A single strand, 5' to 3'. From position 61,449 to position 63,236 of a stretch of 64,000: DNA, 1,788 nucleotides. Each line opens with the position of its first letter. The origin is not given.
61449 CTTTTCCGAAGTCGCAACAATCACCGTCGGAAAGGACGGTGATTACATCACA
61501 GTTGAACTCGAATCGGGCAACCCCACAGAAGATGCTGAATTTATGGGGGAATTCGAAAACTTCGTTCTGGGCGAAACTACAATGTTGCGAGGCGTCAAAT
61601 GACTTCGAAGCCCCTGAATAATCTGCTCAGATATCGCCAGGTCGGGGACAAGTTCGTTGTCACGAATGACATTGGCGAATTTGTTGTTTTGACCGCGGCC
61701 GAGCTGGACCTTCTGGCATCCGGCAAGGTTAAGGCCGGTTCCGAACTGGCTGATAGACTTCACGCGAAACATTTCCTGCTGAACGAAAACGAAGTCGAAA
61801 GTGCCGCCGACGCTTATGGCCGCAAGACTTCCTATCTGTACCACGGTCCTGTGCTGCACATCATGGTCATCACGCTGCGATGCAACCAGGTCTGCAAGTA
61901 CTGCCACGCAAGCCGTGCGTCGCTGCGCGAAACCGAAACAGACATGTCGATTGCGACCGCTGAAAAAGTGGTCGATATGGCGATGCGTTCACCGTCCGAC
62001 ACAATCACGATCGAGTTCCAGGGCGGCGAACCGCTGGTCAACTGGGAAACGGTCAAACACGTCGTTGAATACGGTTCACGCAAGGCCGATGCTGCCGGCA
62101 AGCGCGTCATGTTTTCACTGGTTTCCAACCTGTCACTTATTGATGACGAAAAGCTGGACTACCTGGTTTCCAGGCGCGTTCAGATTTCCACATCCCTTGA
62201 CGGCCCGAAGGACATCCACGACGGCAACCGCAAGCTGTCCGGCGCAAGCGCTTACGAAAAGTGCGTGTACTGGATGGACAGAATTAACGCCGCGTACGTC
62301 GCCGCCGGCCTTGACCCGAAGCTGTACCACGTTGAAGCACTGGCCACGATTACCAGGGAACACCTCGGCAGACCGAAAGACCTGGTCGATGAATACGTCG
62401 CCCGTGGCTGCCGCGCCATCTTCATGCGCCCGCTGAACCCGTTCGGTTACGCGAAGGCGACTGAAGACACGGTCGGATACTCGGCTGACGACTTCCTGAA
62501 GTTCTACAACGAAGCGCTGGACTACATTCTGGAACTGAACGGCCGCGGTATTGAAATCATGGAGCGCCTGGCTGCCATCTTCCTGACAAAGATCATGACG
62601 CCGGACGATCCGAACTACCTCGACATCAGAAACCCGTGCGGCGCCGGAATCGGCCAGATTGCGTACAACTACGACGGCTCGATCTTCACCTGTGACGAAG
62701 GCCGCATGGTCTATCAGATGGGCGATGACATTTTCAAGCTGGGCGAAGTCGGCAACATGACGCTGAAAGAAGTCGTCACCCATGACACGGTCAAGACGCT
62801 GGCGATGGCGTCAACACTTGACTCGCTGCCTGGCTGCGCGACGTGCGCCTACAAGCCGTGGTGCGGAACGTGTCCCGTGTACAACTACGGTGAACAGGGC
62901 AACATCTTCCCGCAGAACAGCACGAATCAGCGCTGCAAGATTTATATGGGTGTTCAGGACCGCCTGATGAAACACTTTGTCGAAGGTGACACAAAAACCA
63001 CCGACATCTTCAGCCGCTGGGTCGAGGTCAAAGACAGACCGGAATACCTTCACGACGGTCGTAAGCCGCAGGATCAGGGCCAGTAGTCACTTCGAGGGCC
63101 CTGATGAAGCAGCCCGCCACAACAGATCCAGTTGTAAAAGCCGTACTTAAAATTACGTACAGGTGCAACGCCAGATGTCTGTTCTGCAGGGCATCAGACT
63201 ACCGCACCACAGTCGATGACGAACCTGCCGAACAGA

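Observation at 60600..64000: Tightly coupled operon of two small proteins plus a SPASM radical SAM and a second radical SAM, immediately downstream of tRNA-Pro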

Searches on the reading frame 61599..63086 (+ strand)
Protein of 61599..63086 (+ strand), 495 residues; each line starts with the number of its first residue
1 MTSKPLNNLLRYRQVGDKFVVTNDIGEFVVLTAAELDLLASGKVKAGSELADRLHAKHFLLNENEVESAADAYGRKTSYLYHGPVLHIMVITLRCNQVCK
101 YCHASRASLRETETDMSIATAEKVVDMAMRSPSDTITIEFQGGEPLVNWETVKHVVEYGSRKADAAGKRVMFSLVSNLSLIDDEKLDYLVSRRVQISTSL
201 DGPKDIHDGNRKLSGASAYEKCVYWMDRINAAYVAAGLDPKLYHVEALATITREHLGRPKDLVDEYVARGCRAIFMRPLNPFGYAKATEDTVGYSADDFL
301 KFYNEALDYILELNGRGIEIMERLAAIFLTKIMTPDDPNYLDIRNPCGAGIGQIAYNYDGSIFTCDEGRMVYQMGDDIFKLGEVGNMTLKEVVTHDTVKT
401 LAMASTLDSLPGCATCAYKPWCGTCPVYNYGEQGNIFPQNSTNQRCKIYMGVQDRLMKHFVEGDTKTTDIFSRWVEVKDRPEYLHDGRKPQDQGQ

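Call 5: search_protein_families(library=ncbifam, proteins=[window:61599-63086:+], max_evalue=0.01)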
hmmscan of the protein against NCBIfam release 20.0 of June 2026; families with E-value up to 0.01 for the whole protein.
window:61599-63086:+ (495 aa): 66 families (the best 25 are shown)
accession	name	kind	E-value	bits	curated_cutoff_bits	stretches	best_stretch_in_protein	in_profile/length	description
TIGR03978.1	rSAM_paired_1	equivalog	8.5e-160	532.5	370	1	10-475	4-466/466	His-Xaa-Ser system radical SAM maturase HxsB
NF047865.1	rSAM_PapB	equivalog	2.4e-37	128.9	340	1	89-435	7-326/330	PapB family radical SAM/SPASM ranthipeptide maturase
TIGR04064.1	rSAM_nif11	equivalog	6.2e-34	117.5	518.7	1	88-437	81-412/459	nif11-like peptide radical SAM maturase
TIGR03906.1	quino_hemo_SAM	equivalog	5.9e-33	114.2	453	2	88-221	97-233/467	quinohemoprotein amine dehydrogenase maturation protein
TIGR04068.1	rSAM_ocin_clost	equivalog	3.1e-31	108.8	500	1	63-233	61-236/462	Cys-rich peptide radical SAM maturase CcpM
NF040492.1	not_ScfB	exception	9.5e-31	107.1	855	1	56-436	70-426/450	ScfB-related radical SAM/SPASM orphan maturase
TIGR03974.1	rSAM_six_Cys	equivalog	1.5e-29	103.2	425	1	57-447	72-436/451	thioether cross-link-forming SCIFF peptide maturase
TIGR03942.1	sulfatase_rSAM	equivalog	1.3e-27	96.8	349.45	1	91-451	7-348/363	anaerobic sulfatase maturase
TIGR04163.1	rSAM_cobopep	equivalog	3.4e-26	92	375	1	92-461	71-420/428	peptide-modifying radical SAM enzyme CbpB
NF035951.1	rSAM_RumMC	equivalog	4e-23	81.9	720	1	88-223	115-253/510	RumMC family radical SAM sactipeptide maturase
TIGR04083.1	rSAM_pep_methan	hypoth_equivalog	8.4e-21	74.3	300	1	87-470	1-357/376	TIGR04083 family peptide-modifying radical SAM enzyme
NF038107.1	rSAM_NF038107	equivalog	2.4e-20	72.7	600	1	17-229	15-233/444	Cys-every-fifth radical SAM/SPASM peptide maturase CefB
TIGR04280.1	geopep_mat_rSAM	hypoth_equivalog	3.4e-20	72.4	400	1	52-223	51-224/428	geopeptide radical SAM maturase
NF038170.1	lachnocin_rSAM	equivalog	6.2e-18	64.9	550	1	89-224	80-218/440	lachnocin radical SAM maturase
TIGR04496.1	rSAM_XyeB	equivalog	1.8e-17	63.2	450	1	88-441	7-352/385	cyclophane-forming radical SAM/SPASM peptide maturase XyeB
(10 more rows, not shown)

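Call 6: search_protein_families(library=pfam, proteins=[window:61599-63086:+], max_evalue=0.01)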
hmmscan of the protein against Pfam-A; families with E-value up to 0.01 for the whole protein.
window:61599-63086:+ (495 aa): 3 families
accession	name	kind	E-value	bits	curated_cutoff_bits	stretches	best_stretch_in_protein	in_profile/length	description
PF04055.27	Radical_SAM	-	2.6e-13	50.9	29.5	1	89-215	1-122/166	Radical SAM superfamily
PF13353.11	Fer4_12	-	1.6e-07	32.1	22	1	87-201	7-118/137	4Fe-4S single cluster domain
PF13186.11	SPASM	-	0.0036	18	21.5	1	347-416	1-66/67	Iron-sulfur cluster-binding domain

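Call 7: find_encoding_contigs(protein=window:61599-63086:+, flank=10000, max_places=10)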
Protein window:61599-63086:+ (495 aa): 3 contigs read that carry it; 3 places shown.
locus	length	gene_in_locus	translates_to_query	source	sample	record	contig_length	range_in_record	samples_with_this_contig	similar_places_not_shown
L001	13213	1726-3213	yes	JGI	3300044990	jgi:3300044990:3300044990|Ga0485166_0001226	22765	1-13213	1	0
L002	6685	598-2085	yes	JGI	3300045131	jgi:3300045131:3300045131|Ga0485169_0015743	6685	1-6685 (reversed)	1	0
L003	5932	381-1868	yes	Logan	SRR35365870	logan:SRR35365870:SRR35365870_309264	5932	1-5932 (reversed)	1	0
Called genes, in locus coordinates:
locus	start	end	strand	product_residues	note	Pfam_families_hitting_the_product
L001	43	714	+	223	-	PF00834:Ribul_P_3_epim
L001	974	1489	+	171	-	PF27806:HxsD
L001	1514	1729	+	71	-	PF27806:HxsD (weak)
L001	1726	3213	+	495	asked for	PF04055:Radical_SAM, PF13353:Fer4_12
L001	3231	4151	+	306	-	PF04055:Radical_SAM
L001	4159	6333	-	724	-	PF02369:Big_1 (weak)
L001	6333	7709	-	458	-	PF03349:Toluene_X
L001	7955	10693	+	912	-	PF09136:Glucodextran_B (weak)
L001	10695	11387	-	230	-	PF04542:Sigma70_r2, PF04545:Sigma70_r4, PF08281:Sigma70_r4_2 (faint)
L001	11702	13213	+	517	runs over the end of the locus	PF05345:He_PIG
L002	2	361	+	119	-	?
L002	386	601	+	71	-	PF27806:HxsD (weak)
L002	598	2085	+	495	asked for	PF04055:Radical_SAM, PF13353:Fer4_12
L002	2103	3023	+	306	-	PF04055:Radical_SAM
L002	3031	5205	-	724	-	PF02369:Big_1 (weak)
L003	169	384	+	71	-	PF27806:HxsD (weak)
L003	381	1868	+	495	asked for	PF04055:Radical_SAM, PF13353:Fer4_12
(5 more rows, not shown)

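Call 17: find_homologous_proteins(query=L001:3231-4148:+, max_evalue=1e-10)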
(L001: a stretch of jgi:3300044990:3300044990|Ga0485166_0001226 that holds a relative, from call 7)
Query L001:3231-4148:+ (306 aa): 67 proteins with E <= 1e-10 among 2955 candidates.
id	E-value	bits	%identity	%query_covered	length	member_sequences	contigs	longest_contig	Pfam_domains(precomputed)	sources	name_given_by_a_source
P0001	7.7e-193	658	95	100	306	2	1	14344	PF04055.28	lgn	-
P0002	2.9e-149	515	75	100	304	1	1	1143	PF04055.28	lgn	-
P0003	1.7e-141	489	73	98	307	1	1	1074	PF04055.28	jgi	jgi:pyruvate-formate lyase-activating enzyme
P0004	2.6e-141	488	70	97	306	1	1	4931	PF04055.28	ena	-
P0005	3.4e-140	485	71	100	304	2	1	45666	PF04055.28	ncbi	-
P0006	3.4e-140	485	72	100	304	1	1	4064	PF04055.28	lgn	-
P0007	6.2e-139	481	70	100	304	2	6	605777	PF04055.28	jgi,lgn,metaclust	metaclust:\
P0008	3.0e-138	478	72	99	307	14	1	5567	PF04055.28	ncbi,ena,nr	ncbi:MAG TPA: radical SAM protein [Myxococcota bacterium]|nr:radical SAM protein [Myxococcota bacter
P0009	9.2e-138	477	70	98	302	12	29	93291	PF04055.28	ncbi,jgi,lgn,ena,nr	ncbi:MAG TPA: radical SAM protein [Myxococcota bacterium]|nr:radical SAM protein [Myxococcota bacter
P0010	1.1e-137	477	69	99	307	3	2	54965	PF04055.28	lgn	-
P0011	2.3e-137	476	71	97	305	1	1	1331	PF04055.28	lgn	-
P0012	7.5e-110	385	60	98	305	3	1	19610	PF04055.28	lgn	-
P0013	2.6e-109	383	59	97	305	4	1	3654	PF04055.28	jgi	jgi:molybdenum cofactor biosynthesis enzyme MoaA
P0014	8.5e-108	378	58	97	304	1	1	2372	PF04055.28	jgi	-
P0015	1.5e-106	374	58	96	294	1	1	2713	PF04055.28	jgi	jgi:MoaA/NifB/PqqE/SkfB family radical SAM enzyme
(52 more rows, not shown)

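Call 19: find_related_loci(query=A2, collection=genome_contigs, flank=10000)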
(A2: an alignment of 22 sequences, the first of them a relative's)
Query A2 (306 aa) in genome_contigs; peptide patterns used: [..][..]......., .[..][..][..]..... (x = any residue, [..] = any of these).
67 stretches matched a pattern; 29 encode a relative of the query (tblastn E <= 1e-3); 29 distinct loci.
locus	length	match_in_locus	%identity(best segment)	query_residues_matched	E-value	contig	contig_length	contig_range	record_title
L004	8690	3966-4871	72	5-306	2e-144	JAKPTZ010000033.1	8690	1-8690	MAG: Deltaproteobacteria bacterium isolate USPA_maxbin.063 k141_1309133, whole genome shotgun sequence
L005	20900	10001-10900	70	7-306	5e-144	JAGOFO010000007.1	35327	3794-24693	Myxococcota bacterium isolate Go_SlDig_bin_368 Go_SlDig_3173_length_35327_cov_10.082415, whole genome shotgun sequence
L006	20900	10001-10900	70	7-306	2e-142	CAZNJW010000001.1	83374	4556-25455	MAG TPA_asm: uncultured Anaeromyxobacteraceae bacterium isolate SRP192927_co3_853 genome assembly, contig: NODE_424_leng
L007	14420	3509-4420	71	1-306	8e-141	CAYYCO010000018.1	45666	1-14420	MAG TPA_asm: uncultured Anaeromyxobacteraceae bacterium isolate SRP220891_co2_374 genome assembly, contig: NODE_1141_len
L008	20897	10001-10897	59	8-306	1e-113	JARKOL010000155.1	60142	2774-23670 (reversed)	MAG: Myxococcota bacterium isolate D137_maxbin.042_sub k141_290000, whole genome shotgun sequence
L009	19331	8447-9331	57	8-305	1e-107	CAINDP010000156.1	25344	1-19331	MAG: uncultured Myxococcales bacterium isolate Loclat_bin-06029 genome assembly, contig: bin-06029:156/273, whole genome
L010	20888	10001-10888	56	11-306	5e-107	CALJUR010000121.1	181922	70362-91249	MAG TPA_asm: uncultured Myxococcales bacterium isolate SRR6007444_bin.12_CONCOCT_v1.1_MAG genome assembly, contig: ERZ72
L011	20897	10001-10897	54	1-305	5e-103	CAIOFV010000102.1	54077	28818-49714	MAG: uncultured Myxococcales bacterium isolate MJ-time_bin-5834 genome assembly, contig: bin-5834:102/173, whole genome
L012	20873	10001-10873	52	11-306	8e-102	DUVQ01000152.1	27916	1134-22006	MAG TPA_asm: Oligoflexales bacterium isolate AS08sgBPME_423 248084_AS08, whole genome shotgun sequence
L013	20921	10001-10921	51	1-306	1e-100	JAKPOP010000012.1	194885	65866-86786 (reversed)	MAG: Deltaproteobacteria bacterium isolate JPNA_maxbin.075 k141_129774, whole genome shotgun sequence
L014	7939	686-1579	50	5-303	8e-90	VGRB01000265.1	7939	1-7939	MAG: Deltaproteobacteria bacterium isolate K_DeepCast_100m_m1_326 K_DeepCast_100m_m1_326_Ga0194127_10013744, whole genom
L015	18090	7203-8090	56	11-306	2e-104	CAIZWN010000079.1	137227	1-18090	MAG: uncultured Myxococcales bacterium isolate Loc080925-8-8m_bin-466 genome assembly, contig: bin-466:79/84, whole geno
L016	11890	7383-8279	51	6-306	2e-90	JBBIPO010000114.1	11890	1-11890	MAG: Deltaproteobacteria bacterium isolate TCF170221_bin_304 NODE_5587_length_11890_cov_7.619856, whole genome shotgun s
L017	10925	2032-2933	50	5-306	6e-72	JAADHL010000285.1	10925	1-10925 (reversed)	MAG: Deltaproteobacteria bacterium isolate M_MetaBat.191 contig-127_15130, whole genome shotgun sequence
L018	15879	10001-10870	34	12-306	3e-48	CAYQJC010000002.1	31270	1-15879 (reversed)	MAG TPA_asm: uncultured Candidatus Saccharibacteria bacterium isolate binchicken_co6_497 genome assembly, contig: NODE_1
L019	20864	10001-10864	34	10-298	1e-46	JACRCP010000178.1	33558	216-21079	MAG: Deltaproteobacteria bacterium isolate NC_groundwater_1649_Pr3_B-0.1um_64_26 SR-2_scaffold_141_1590243, whole genome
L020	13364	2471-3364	33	2-299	3e-43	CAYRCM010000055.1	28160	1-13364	MAG TPA_asm: uncultured Myxococcales bacterium isolate binchicken_co66_105 genome assembly, contig: NODE_2791_length_281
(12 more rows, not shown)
